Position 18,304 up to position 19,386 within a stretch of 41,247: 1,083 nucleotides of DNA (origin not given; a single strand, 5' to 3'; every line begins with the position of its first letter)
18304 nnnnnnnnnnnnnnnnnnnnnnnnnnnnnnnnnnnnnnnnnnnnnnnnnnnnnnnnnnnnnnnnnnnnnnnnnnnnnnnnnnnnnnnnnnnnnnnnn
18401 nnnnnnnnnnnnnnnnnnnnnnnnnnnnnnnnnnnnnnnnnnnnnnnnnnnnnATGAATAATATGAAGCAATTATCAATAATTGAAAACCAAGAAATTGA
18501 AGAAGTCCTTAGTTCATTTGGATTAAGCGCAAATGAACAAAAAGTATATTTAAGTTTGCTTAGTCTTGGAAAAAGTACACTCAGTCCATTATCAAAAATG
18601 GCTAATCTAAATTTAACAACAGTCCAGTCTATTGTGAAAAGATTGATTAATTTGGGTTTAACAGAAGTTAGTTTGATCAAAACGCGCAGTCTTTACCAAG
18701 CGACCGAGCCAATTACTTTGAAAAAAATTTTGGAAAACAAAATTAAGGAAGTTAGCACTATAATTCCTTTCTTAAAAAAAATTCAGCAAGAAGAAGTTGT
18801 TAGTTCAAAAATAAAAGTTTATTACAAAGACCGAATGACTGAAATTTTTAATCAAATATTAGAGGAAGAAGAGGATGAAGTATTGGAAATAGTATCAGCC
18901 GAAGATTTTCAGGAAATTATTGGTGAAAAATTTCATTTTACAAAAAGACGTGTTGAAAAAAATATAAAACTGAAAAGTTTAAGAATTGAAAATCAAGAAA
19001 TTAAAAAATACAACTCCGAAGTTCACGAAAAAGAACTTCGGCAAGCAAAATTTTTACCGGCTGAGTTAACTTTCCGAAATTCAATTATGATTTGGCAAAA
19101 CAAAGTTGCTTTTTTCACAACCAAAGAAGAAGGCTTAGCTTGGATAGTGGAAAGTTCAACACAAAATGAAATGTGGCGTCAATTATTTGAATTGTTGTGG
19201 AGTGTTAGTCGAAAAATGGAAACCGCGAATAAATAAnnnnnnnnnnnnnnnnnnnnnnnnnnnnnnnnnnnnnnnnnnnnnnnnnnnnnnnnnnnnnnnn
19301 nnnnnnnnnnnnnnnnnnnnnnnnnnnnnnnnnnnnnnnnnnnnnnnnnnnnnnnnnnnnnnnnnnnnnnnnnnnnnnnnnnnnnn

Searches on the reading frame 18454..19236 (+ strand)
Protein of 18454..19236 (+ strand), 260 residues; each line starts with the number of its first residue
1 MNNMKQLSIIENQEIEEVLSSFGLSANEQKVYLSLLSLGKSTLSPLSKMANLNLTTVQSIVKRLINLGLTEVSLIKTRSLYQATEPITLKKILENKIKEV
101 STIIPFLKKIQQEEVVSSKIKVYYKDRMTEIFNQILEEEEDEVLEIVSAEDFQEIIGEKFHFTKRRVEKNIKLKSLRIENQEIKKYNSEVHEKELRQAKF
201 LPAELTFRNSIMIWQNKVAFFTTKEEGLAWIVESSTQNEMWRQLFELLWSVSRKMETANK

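Call 15: search_protein_families(library=pfam, proteins=[window:18454-19236:+], max_evalue=0.01)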
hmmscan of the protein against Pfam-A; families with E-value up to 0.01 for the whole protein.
window:18454-19236:+ (260 aa): 2 families
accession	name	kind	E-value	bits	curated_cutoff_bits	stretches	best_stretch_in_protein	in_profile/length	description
PF01978.25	TrmB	-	5.2e-12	45.9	25.6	1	19-86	1-67/68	Sugar-specific transcriptional regulator TrmB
PF18497.6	RNase_3_N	-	0.0088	16.5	26.8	0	87-153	31-93/95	Ribonuclease III N-terminal domain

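Call 17: find_encoding_contigs(protein=window:18454-19236:+, flank=10000, max_places=10)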
Protein window:18454-19236:+ (260 aa): 3 contigs read that carry it; 2 places shown.
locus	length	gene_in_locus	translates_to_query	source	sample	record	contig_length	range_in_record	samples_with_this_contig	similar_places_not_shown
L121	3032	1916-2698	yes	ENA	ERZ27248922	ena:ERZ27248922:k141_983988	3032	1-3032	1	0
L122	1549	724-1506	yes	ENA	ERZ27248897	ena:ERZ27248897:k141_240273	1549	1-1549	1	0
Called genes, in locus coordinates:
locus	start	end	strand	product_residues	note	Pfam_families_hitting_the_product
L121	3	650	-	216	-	?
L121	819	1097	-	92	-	-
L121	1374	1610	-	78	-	-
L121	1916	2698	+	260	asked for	PF01978:TrmB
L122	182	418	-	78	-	-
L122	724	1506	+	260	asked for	PF01978:TrmB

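Call 20: find_homologous_proteins(query=window:18454-19236:+, max_evalue=1e-10)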
Query window:18454-19236:+ (260 aa): 135 proteins with E <= 1e-10 among 1109 candidates; the best 120 are listed.
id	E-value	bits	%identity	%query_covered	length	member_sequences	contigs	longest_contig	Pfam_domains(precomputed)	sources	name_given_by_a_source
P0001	8.2e-152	521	100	99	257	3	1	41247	PF01978.26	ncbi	-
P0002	5.2e-91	322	59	96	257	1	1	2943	PF01978.26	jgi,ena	-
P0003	7.7e-91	322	60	98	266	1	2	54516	PF01978.26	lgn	-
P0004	1.6e-90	321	57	98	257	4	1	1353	PF01978.26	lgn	-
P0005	1.7e-90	321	58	98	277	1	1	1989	PF01978.26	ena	-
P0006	4.9e-89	316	58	96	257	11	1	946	PF01978.26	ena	-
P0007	3.5e-88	313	58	98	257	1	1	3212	PF01978.26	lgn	-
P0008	1.1e-87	311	57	97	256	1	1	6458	PF01978.26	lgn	-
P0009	6.5e-87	309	56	97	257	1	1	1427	PF01978.26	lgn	-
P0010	7.4e-87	309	58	97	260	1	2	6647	PF01978.26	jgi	-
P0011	1.6e-86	308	57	97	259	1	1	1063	PF13412.13,PF01978.26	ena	-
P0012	1.7e-86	308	56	97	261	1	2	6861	PF01978.26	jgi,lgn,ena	-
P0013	1.1e-85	305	58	97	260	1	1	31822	PF13412.13,PF01978.26,PF03965.23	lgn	-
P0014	1.5e-85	305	56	98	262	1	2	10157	PF01978.26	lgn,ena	-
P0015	2.1e-85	304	56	97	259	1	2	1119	PF13412.13,PF01978.26,PF03965.23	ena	-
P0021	1.4e-84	301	58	97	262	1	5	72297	PF13412.13,PF01978.26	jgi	-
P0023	1.8e-84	301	55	97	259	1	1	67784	PF01978.26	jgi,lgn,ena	-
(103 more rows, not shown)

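Call 21: find_encoding_contigs(protein=P0003, flank=10000, max_places=3)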
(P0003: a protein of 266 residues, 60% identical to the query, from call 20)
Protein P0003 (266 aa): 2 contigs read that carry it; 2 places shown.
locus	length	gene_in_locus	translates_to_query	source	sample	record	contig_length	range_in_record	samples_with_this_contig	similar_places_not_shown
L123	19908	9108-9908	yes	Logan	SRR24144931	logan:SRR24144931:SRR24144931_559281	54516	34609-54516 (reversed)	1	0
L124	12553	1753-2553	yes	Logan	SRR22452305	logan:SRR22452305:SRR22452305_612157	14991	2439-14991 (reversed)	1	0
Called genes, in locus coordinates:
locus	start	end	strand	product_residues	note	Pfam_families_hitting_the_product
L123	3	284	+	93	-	?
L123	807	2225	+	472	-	PF01943:Polysacc_synt, PF13440:Polysacc_synt_3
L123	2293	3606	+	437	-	PF04932:Wzy_C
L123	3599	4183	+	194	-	PF01209:Ubie_methyltran (weak), PF03848:TehB (weak), PF13489:Methyltransf_23, PF13847:Methyltransf_31, PF08241:Methyltransf_11, PF08242:Methyltransf_12, PF13649:Methyltransf_25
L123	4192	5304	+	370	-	PF10706:Aminoglyc_resit (weak)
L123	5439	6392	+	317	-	PF01699:Na_Ca_ex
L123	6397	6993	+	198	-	PF01769:MgtE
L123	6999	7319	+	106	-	-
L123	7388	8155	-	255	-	-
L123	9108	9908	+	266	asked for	PF01978:TrmB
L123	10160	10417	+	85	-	-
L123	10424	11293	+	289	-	PF00483:NTP_transferase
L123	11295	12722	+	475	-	PF01547:SBP_bac_1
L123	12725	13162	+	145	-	PF18895:T4SS_pilin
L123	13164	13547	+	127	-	PF18895:T4SS_pilin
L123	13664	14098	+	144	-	PF18895:T4SS_pilin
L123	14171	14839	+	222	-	PF18895:T4SS_pilin (weak)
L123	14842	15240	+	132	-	PF18895:T4SS_pilin (weak)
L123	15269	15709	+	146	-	PF18895:T4SS_pilin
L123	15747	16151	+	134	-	PF18895:T4SS_pilin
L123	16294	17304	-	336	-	PF10432:bact-PGI_C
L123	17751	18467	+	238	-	PF20772:TACO1_YebC_N, PF01709:Transcrip_reg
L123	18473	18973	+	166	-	PF02075:RuvC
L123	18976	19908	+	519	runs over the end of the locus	PF00801:PKD, PF18911:PKD_4, PF14402:7TM_transglut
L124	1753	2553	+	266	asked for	PF01978:TrmB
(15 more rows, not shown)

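Call 22: find_encoding_contigs(protein=P0013, flank=10000, max_places=3)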
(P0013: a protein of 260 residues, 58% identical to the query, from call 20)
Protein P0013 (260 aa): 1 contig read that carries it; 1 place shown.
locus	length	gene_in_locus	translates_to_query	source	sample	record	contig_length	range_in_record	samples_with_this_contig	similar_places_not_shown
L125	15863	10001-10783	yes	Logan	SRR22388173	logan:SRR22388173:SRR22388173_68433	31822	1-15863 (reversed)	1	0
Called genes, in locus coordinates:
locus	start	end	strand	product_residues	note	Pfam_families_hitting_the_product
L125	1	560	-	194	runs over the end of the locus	PF02441:Flavoprotein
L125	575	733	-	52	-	-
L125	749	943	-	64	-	PF13248:Zn_ribbon_3, PF13240:Zn_Ribbon_1 (weak), PF12773:DZR (weak)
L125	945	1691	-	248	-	PF04127:DFP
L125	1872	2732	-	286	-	PF04909:Amidohydro_2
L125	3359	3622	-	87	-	-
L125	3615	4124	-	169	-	-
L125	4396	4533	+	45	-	-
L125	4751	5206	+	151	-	PF02643:DUF192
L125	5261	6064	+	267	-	PF04909:Amidohydro_2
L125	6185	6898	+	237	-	PF20260:PUA_4, PF04452:Methyltrans_RNA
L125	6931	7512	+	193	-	PF06414:Zeta_toxin, PF08433:KTI12 (weak), PF13207:AAA_17, PF13671:AAA_33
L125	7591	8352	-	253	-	-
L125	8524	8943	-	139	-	PF00293:NUDIX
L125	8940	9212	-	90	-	-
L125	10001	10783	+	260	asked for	PF03965:Penicillinase_R (faint), PF01978:TrmB, PF13412:HTH_24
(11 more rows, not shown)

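Call 23: find_encoding_contigs(protein=P0021, flank=10000, max_places=3)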
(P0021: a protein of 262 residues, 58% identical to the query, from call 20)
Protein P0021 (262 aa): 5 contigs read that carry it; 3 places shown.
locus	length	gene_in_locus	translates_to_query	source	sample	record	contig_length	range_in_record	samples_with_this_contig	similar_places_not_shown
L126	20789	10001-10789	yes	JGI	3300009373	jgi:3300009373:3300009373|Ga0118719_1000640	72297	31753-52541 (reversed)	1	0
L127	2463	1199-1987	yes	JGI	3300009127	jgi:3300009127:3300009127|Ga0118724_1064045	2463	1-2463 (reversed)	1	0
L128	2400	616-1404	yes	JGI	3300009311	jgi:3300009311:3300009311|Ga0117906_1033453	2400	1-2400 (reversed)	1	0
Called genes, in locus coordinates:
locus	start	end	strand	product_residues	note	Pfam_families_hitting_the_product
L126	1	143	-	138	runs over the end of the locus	-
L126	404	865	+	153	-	PF04229:GrpB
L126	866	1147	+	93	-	PF06961:DUF1294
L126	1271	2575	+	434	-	-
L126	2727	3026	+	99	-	-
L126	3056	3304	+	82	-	-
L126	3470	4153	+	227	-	PF00117:GATase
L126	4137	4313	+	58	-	PF00185:OTCace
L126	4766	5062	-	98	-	-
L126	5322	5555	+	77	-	-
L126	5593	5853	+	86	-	-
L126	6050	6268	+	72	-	PF01402:RHH_1 (weak)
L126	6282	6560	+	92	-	-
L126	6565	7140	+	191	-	-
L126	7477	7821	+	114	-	-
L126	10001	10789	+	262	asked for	PF01978:TrmB, PF13412:HTH_24 (weak)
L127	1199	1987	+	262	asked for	PF01978:TrmB, PF13412:HTH_24 (weak)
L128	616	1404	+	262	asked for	PF01978:TrmB, PF13412:HTH_24 (weak)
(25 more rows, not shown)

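Call 24: find_encoding_contigs(protein=P0023, flank=10000, max_places=3)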
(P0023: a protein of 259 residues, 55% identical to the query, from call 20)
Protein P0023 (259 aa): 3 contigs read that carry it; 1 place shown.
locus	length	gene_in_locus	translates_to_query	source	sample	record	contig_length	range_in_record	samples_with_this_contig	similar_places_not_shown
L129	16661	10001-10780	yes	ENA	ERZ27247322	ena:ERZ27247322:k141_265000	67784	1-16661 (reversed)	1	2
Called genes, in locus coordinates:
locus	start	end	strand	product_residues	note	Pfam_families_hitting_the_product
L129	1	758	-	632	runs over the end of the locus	PF00496:SBP_bac_5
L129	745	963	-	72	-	PF03840:SecG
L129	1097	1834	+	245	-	PF13462:Thioredoxin_4, PF13098:Thioredoxin_2 (faint), PF01323:DSBA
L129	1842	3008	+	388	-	PF18895:T4SS_pilin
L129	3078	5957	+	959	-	PF00005:ABC_tran (faint), PF02463:SMC_N (faint), PF13175:AAA_15 (faint), PF13191:AAA_16 (faint), PF13401:AAA_22 (faint), PF17760:UvrA_inter, PF17755:UvrA_DNA-bind, PF13304:AAA_21 (weak), +6 more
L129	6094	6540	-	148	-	-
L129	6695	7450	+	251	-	PF01978:TrmB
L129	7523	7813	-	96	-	-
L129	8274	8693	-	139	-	PF00293:NUDIX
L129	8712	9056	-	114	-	-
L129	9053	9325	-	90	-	-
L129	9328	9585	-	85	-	-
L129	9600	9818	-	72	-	-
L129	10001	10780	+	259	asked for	PF01978:TrmB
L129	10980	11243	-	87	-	-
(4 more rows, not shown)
